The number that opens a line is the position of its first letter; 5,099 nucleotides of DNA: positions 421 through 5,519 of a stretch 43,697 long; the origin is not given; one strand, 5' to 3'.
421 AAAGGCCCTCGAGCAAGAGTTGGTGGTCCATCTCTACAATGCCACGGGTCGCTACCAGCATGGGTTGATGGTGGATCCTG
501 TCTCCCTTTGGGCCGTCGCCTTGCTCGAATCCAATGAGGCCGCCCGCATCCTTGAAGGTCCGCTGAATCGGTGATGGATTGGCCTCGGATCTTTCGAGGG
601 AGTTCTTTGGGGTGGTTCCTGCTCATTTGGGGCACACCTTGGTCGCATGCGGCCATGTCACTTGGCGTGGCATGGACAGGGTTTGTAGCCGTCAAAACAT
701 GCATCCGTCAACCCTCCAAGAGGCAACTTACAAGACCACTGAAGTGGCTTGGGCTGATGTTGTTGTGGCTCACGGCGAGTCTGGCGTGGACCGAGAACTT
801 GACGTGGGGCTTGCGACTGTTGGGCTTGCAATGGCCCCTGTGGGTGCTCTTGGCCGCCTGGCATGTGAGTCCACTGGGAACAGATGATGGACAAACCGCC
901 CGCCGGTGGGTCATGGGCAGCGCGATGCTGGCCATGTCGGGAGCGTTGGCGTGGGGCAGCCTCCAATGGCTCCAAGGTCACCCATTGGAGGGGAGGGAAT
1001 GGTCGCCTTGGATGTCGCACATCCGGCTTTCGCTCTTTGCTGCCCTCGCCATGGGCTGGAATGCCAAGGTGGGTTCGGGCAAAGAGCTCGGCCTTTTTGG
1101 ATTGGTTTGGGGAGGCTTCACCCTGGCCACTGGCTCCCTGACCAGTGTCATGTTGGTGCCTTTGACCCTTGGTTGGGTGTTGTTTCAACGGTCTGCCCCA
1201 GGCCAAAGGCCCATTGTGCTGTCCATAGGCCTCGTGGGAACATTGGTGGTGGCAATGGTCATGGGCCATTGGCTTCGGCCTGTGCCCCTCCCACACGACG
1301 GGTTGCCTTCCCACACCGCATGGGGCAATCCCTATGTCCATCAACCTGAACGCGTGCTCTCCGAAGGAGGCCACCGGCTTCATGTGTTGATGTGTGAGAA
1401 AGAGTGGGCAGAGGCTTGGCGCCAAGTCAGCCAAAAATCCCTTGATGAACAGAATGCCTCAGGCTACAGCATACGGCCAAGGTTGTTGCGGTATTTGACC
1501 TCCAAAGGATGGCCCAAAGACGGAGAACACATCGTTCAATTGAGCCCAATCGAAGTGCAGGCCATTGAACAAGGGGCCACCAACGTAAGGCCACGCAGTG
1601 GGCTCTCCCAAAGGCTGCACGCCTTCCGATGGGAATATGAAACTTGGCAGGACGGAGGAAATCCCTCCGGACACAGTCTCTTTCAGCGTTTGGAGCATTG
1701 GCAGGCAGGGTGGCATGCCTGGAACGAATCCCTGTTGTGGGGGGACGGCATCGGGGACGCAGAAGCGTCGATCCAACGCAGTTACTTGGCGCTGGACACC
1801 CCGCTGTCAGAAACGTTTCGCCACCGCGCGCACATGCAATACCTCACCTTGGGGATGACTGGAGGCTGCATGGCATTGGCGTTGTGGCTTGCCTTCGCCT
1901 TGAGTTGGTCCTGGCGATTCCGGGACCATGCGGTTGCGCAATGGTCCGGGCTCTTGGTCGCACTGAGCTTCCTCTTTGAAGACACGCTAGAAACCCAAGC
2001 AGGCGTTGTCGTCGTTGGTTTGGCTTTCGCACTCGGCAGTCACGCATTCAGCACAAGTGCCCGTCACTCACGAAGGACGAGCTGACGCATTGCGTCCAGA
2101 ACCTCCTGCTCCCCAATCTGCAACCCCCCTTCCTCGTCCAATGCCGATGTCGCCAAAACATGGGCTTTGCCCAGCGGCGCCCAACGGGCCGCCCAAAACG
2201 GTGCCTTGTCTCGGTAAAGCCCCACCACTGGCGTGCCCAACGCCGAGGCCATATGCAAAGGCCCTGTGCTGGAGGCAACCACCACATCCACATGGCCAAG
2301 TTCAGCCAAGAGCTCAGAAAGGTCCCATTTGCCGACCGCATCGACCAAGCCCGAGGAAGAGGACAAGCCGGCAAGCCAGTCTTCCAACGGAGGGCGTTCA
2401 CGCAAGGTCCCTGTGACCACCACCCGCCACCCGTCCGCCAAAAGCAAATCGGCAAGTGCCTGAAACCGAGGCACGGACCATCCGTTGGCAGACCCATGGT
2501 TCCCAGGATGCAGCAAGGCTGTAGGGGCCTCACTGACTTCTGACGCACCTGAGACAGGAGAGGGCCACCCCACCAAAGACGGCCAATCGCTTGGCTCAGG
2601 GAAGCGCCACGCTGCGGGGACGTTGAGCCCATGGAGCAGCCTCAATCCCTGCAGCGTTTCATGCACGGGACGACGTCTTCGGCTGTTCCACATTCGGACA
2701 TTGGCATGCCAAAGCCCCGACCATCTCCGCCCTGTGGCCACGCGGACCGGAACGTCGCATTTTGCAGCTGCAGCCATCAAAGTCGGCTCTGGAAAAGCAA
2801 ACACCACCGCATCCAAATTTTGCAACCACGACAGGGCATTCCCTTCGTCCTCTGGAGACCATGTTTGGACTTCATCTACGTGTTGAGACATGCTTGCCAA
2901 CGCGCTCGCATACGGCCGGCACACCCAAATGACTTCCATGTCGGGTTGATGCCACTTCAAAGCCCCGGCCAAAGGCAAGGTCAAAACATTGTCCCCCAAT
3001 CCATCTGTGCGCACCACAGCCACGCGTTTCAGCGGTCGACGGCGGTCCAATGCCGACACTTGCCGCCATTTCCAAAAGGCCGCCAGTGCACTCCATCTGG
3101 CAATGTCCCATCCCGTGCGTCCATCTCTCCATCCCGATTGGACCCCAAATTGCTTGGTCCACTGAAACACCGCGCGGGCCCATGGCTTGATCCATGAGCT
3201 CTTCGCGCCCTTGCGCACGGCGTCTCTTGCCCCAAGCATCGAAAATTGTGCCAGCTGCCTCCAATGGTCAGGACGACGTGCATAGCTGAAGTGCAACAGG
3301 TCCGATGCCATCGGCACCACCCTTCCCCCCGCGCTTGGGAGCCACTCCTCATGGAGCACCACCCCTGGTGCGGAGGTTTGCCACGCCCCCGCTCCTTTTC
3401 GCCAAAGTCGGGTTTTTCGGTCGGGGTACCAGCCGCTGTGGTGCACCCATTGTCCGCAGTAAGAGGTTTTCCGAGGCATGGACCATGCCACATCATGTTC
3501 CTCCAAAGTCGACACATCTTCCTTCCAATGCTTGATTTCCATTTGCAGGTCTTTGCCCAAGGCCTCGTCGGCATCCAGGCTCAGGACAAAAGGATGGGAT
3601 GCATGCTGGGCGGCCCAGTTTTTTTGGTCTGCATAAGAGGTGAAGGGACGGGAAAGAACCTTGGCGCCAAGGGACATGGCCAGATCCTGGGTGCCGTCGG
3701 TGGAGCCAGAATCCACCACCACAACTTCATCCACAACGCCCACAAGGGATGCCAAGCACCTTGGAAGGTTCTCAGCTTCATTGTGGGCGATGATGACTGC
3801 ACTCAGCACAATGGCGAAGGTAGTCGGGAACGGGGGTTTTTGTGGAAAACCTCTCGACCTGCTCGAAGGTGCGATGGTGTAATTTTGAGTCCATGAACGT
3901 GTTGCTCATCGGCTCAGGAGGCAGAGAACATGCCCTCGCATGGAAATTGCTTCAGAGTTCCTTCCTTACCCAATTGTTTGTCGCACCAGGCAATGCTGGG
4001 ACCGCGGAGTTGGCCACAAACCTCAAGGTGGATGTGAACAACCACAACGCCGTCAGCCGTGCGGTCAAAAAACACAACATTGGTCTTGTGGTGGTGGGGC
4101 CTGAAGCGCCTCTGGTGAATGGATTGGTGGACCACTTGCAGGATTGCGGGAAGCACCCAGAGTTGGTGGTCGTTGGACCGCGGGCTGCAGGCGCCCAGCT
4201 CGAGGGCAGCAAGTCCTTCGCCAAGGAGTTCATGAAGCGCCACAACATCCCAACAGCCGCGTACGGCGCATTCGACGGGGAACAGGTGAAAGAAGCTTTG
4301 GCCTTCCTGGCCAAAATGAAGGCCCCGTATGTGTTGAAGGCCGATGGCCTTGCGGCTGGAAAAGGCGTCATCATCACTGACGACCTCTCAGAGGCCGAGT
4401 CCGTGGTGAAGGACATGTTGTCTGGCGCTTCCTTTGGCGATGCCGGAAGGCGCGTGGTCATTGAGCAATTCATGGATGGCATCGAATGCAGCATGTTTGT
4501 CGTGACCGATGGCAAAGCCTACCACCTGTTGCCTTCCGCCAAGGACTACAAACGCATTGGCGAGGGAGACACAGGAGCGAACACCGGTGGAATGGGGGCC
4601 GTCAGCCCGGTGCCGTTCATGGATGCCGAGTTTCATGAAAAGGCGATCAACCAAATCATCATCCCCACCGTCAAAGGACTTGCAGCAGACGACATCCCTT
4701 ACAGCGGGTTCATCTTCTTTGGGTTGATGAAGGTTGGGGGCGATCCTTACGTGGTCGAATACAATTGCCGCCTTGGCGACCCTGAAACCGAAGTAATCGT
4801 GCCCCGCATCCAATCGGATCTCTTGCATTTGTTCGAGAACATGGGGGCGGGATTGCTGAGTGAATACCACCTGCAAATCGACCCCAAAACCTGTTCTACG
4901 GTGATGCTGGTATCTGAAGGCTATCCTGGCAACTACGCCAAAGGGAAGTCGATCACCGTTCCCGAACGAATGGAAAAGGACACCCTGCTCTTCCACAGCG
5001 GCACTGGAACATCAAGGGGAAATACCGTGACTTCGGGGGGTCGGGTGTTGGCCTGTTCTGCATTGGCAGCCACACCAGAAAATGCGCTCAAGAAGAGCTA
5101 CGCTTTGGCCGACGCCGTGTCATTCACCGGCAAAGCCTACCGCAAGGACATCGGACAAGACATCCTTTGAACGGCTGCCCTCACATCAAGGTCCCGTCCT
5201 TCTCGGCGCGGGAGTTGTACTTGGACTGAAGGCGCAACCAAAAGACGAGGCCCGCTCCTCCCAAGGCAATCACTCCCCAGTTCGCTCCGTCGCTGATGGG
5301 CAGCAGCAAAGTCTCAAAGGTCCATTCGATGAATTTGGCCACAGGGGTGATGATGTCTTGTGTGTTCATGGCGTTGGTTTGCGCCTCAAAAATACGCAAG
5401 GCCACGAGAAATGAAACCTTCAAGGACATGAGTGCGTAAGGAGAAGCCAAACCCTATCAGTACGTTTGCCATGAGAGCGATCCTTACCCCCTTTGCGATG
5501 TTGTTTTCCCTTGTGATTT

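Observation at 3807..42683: A -7-type octamer TAnnTT[T/C/A]G ends 4-6 nt before many start codons, suggesting pervasive leaderless expression or an unrecognised initiation signal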

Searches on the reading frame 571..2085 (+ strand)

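Call 7: search_protein_families(library=pfam, proteins=[window:571-2085:+])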
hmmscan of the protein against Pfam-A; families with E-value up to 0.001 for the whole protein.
window:571-2085:+ (504 aa): 1 family
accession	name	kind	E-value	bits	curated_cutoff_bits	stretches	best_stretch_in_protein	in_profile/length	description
PF04932.20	Wzy_C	-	4e-06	27.1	31.7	1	367-440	78-149/149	O-Antigen ligase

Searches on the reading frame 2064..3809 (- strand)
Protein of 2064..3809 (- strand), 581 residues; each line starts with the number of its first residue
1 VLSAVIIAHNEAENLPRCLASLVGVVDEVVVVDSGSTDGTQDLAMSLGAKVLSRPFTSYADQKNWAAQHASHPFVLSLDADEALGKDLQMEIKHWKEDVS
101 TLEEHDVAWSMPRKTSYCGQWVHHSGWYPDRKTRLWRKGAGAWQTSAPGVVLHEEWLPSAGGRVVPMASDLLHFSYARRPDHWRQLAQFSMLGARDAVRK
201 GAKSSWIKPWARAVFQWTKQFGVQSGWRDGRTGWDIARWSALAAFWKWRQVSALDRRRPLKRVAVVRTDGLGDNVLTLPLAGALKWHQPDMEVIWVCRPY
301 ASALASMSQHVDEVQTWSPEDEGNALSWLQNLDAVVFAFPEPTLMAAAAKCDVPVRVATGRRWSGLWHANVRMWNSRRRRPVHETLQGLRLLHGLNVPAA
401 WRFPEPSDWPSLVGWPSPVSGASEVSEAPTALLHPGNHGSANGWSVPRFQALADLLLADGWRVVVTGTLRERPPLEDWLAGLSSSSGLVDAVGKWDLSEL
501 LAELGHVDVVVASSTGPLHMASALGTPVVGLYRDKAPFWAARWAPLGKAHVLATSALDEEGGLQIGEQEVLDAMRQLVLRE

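Call 7: search_protein_families(library=pfam, proteins=[window:2064-3809:-])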
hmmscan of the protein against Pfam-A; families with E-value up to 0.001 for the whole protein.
window:2064-3809:- (581 aa): 2 families
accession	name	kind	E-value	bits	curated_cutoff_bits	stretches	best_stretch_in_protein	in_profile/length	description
PF00535.33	Glycos_transf_2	-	1.7e-16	61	23.3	1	3-97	1-105/168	Glycosyl transferase family 2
PF01075.23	Glyco_transf_9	-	5.8e-15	55.7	22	1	426-549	103-223/247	Glycosyltransferase family 9 (heptosyltransferase)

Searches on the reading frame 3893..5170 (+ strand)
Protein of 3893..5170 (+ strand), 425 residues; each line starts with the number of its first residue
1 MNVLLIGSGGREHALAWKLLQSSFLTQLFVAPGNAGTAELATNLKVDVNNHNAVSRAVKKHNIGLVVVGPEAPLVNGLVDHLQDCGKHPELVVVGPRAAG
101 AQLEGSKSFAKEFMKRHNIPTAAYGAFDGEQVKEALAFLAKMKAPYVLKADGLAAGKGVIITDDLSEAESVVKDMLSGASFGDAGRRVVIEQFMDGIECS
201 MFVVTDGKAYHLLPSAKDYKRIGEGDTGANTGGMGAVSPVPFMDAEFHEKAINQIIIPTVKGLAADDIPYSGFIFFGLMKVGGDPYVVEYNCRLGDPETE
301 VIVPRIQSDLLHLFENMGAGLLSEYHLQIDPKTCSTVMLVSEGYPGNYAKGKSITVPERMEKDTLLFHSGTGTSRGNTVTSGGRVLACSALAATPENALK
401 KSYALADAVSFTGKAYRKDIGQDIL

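Call 7: search_protein_families(library=pfam, proteins=[window:3893-5170:+])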
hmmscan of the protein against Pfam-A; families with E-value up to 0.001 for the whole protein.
window:3893-5170:+ (425 aa): 4 families
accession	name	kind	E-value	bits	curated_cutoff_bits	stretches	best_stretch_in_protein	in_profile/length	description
PF01071.24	GARS_A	-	1.2e-69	234.5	27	1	105-299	1-194/194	Phosphoribosylglycinamide synthetase, ATP-grasp (A) domain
PF02844.21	GARS_N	-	2.2e-34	118.6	29.5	1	1-104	1-100/100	Phosphoribosylglycinamide synthetase, N domain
PF02843.22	GARS_C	-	3.5e-26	91.8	34.8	1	336-422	3-91/92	Phosphoribosylglycinamide synthetase, C domain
PF02786.22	CPSase_L_D2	-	5.9e-06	26.4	19.8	1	107-207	2-103/211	Carbamoyl-phosphate synthase L chain, ATP binding domain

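Call 54: find_homologous_proteins(query=window:3893-5170:+, max_evalue=1e-30)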
Query window:3893-5170:+ (425 aa): 8000 proteins with E <= 1e-30 among 8000 candidates; the best 120 are listed.
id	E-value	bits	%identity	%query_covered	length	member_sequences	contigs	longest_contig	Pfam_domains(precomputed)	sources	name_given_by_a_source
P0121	7.8e-280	945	99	100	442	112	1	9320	PF02844.22,PF02843.23,PF02786.23,PF01071.25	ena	-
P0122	1.8e-246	836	86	100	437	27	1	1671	PF02844.22,PF02843.23,PF01071.25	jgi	-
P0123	8.9e-245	830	85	100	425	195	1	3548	PF02844.22,PF02843.23,PF02786.23,PF01071.25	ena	-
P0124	1.2e-244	830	85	100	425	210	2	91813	PF02844.22,PF02843.23,PF01071.25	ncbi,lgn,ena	-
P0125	3.3e-243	825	85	100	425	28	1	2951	PF02844.22,PF02843.23,PF02786.23,PF01071.25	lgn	-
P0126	7.8e-242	820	84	100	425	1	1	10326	PF02844.22,PF02843.23,PF01071.25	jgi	jgi:phosphoribosylamine---glycine ligase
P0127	2.5e-239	812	83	100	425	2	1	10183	PF02844.22,PF02843.23,PF01071.25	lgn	-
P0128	4.7e-239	811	83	100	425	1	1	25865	PF02844.22,PF02843.23,PF01071.25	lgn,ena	-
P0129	2.1e-236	802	83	100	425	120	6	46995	PF02844.22,PF02843.23,PF01071.25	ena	-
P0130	3.4e-236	802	82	100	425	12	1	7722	PF02844.22,PF02843.23,PF01071.25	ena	-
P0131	4.3e-236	801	82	100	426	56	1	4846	PF02844.22,PF02843.23,PF02786.23,PF01071.25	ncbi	-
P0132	5.9e-235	798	80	100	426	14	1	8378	PF02844.22,PF02843.23,PF02786.23,PF01071.25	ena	-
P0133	1.5e-234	796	82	100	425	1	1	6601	PF02844.22,PF02843.23,PF02786.23,PF01071.25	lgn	-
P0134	3.2e-233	792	84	97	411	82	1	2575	PF02844.22,PF02843.23,PF02786.23,PF01071.25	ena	-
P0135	2.9e-230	782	80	100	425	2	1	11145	PF02844.22,PF02843.23,PF01071.25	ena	-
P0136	5.4e-228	775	79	100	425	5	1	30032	PF02844.22,PF02843.23,PF01071.25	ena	-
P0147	1.2e-185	635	65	100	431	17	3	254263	PF02844.22,PF02843.23,PF01071.25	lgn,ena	-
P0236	4.8e-180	617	64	100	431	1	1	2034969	PF02844.22,PF02843.23,PF01071.25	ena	-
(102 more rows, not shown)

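Call 55: find_encoding_contigs(protein=P0124, flank=10000, max_places=1)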
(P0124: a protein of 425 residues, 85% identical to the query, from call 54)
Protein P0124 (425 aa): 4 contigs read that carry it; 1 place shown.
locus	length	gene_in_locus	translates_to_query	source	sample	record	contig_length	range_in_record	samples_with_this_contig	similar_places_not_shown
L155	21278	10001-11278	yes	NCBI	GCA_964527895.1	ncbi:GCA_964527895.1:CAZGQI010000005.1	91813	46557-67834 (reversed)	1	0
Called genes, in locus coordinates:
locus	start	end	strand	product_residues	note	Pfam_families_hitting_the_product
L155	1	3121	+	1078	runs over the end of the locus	-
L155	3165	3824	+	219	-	-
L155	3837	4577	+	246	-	PF02602:HEM4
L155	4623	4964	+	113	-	PF00825:Ribonuclease_P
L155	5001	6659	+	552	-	PF00595:PDZ, PF13180:PDZ_2, PF17820:PDZ_6, PF03572:Peptidase_S41, PF28547:CHD_PDZ-protease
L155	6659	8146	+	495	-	PF04932:Wzy_C (weak)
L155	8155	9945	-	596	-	PF00535:Glycos_transf_2, PF01075:Glyco_transf_9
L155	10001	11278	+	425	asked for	PF02844:GARS_N, PF01071:GARS_A, PF02843:GARS_C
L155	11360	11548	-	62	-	-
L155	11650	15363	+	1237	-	PF18962:Por_Secre_tail (faint), PF00801:PKD (weak), PF18911:PKD_4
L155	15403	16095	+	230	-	PF07685:GATase_3 (weak), PF13507:GATase_5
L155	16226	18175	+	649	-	PF13292:DXP_synthase_N, PF02779:Transket_pyr, PF02780:Transketolase_C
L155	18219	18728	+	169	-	PF10652:DUF2480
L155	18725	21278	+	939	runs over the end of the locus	PF02739:5_3_exonuc_N, PF01367:5_3_exonuc, PF01612:DNA_pol_A_exo1, PF00476:DNA_pol_A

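Call 56: find_encoding_contigs(protein=P0136, flank=10000, max_places=1)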
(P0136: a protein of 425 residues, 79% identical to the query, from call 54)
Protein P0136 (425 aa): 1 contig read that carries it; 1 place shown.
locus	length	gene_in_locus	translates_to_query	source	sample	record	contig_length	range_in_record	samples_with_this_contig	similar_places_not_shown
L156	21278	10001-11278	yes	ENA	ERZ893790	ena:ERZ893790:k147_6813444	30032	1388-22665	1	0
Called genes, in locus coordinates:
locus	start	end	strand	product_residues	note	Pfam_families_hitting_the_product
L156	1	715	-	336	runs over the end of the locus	PF18962:Por_Secre_tail (weak)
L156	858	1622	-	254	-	-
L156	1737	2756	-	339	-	PF01118:Semialdhyde_dh, PF02774:Semialdhyde_dhC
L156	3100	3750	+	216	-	-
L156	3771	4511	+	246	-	PF02602:HEM4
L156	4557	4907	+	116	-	PF00825:Ribonuclease_P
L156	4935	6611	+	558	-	PF00595:PDZ, PF13180:PDZ_2, PF17820:PDZ_6, PF03572:Peptidase_S41, PF28547:CHD_PDZ-protease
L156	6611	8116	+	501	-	PF04932:Wzy_C (weak)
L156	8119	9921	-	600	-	PF00535:Glycos_transf_2, PF01075:Glyco_transf_9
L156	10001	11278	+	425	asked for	PF02844:GARS_N, PF01071:GARS_A, PF02843:GARS_C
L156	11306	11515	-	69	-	-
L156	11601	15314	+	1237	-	PF00801:PKD (weak), PF18911:PKD_4 (weak)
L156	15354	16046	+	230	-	PF07685:GATase_3 (weak), PF13507:GATase_5, PF01965:DJ-1_PfpI (weak)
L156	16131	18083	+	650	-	PF13292:DXP_synthase_N, PF00456:Transketolase_N (faint), PF02779:Transket_pyr, PF02780:Transketolase_C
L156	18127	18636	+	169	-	PF10652:DUF2480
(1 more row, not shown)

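Call 57: find_encoding_contigs(protein=P0129, flank=10000, max_places=1)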
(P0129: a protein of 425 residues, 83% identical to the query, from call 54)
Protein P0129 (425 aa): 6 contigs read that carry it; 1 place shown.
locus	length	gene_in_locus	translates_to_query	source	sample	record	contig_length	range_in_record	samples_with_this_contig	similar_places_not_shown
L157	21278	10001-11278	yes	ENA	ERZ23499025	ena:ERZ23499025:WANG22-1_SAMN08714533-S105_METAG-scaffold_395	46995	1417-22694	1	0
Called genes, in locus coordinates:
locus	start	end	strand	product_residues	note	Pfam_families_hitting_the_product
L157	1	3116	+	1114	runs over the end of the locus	-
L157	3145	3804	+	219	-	-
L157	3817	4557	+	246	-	PF02602:HEM4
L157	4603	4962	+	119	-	PF00825:Ribonuclease_P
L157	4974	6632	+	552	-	PF00595:PDZ, PF13180:PDZ_2, PF17820:PDZ_6, PF03572:Peptidase_S41, PF28547:CHD_PDZ-protease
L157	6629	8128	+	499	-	PF04932:Wzy_C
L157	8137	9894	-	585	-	PF00535:Glycos_transf_2, PF01075:Glyco_transf_9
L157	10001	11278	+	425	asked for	PF02844:GARS_N, PF01071:GARS_A, PF02843:GARS_C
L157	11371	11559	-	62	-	-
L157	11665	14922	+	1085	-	PF23585:DUF7137 (faint)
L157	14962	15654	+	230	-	PF07685:GATase_3, PF13507:GATase_5, PF01965:DJ-1_PfpI (weak)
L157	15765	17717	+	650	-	PF13292:DXP_synthase_N, PF02779:Transket_pyr, PF02780:Transketolase_C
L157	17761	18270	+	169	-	PF10652:DUF2480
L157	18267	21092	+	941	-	PF02739:5_3_exonuc_N, PF01367:5_3_exonuc, PF01612:DNA_pol_A_exo1, PF00476:DNA_pol_A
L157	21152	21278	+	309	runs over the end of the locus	-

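Call 58: find_encoding_contigs(protein=P0147, flank=10000, max_places=1)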
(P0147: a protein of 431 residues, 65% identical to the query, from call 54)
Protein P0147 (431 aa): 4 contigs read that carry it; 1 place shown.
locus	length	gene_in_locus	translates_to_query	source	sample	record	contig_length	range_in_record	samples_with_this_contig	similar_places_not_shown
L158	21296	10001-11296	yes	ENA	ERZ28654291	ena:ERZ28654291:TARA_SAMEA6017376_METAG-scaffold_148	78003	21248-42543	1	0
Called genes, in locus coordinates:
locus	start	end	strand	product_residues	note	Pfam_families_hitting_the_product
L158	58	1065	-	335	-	PF01118:Semialdhyde_dh, PF02800:Gp_dh_C (faint), PF02774:Semialdhyde_dhC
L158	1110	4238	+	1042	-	PF00932:LTD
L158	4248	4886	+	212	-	PF14093:DUF4271 (weak)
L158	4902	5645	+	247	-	PF02602:HEM4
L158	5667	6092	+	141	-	PF00825:Ribonuclease_P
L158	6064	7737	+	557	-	PF00595:PDZ, PF13180:PDZ_2, PF17820:PDZ_6 (weak), PF03572:Peptidase_S41, PF28547:CHD_PDZ-protease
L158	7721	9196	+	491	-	PF04932:Wzy_C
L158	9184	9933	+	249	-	PF00535:Glycos_transf_2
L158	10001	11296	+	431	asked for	PF02844:GARS_N, PF01071:GARS_A, PF02843:GARS_C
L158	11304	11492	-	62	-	-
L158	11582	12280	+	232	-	PF07685:GATase_3, PF13507:GATase_5, PF01965:DJ-1_PfpI (weak)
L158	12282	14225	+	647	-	PF13292:DXP_synthase_N, PF02779:Transket_pyr, PF02780:Transketolase_C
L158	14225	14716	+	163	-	PF10652:DUF2480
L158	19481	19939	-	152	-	PF14109:GldH_lipo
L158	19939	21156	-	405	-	PF04468:PSP1, PF28472:PSP1_3rd, PF28473:YaaT_C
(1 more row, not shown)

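Call 59: find_encoding_contigs(protein=P0236, flank=10000, max_places=1)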
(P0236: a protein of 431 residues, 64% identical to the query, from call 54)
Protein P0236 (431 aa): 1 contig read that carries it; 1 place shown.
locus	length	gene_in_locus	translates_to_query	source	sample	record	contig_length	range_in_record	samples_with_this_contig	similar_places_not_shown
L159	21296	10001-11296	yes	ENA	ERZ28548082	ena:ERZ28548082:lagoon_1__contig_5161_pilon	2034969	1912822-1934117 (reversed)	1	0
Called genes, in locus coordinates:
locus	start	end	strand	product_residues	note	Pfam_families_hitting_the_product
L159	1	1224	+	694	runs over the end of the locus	PF00133:tRNA-synt_1, PF01406:tRNA-synt_1e (faint), PF09334:tRNA-synt_1g, PF19303:Anticodon_3, PF01588:tRNA_bind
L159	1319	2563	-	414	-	PF19408:PKD_6, PF18962:Por_Secre_tail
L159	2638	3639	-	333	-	PF01118:Semialdhyde_dh, PF02800:Gp_dh_C (faint), PF02774:Semialdhyde_dhC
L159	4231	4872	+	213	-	PF14093:DUF4271 (weak)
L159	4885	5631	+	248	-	PF02602:HEM4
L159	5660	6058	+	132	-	PF00825:Ribonuclease_P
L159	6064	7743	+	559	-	PF00595:PDZ (weak), PF13180:PDZ_2 (faint), PF17820:PDZ_6 (weak), PF03572:Peptidase_S41, PF28547:CHD_PDZ-protease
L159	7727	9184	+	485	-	PF04932:Wzy_C (weak)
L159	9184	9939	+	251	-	PF00535:Glycos_transf_2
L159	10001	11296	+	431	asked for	PF02844:GARS_N, PF01071:GARS_A, PF02843:GARS_C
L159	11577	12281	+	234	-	PF01965:DJ-1_PfpI (weak), PF07685:GATase_3, PF13507:GATase_5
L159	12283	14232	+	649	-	PF13292:DXP_synthase_N, PF00456:Transketolase_N (faint), PF02779:Transket_pyr, PF02780:Transketolase_C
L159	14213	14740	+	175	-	PF10652:DUF2480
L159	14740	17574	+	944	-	PF02739:5_3_exonuc_N, PF01367:5_3_exonuc, PF01612:DNA_pol_A_exo1, PF22619:DNA_polI_exo1, PF00476:DNA_pol_A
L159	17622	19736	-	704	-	PF05572:Peptidase_M43, PF00801:PKD, PF18911:PKD_4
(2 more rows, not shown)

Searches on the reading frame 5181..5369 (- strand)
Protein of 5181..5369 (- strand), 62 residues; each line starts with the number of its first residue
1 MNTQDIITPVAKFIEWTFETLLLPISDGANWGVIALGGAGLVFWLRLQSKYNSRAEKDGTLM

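Call 64: search_protein_families(library=pfam, proteins=[window:5181-5369:-], max_evalue=0.01)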
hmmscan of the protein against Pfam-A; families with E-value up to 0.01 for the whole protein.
window:5181-5369:- (62 aa): 0 families
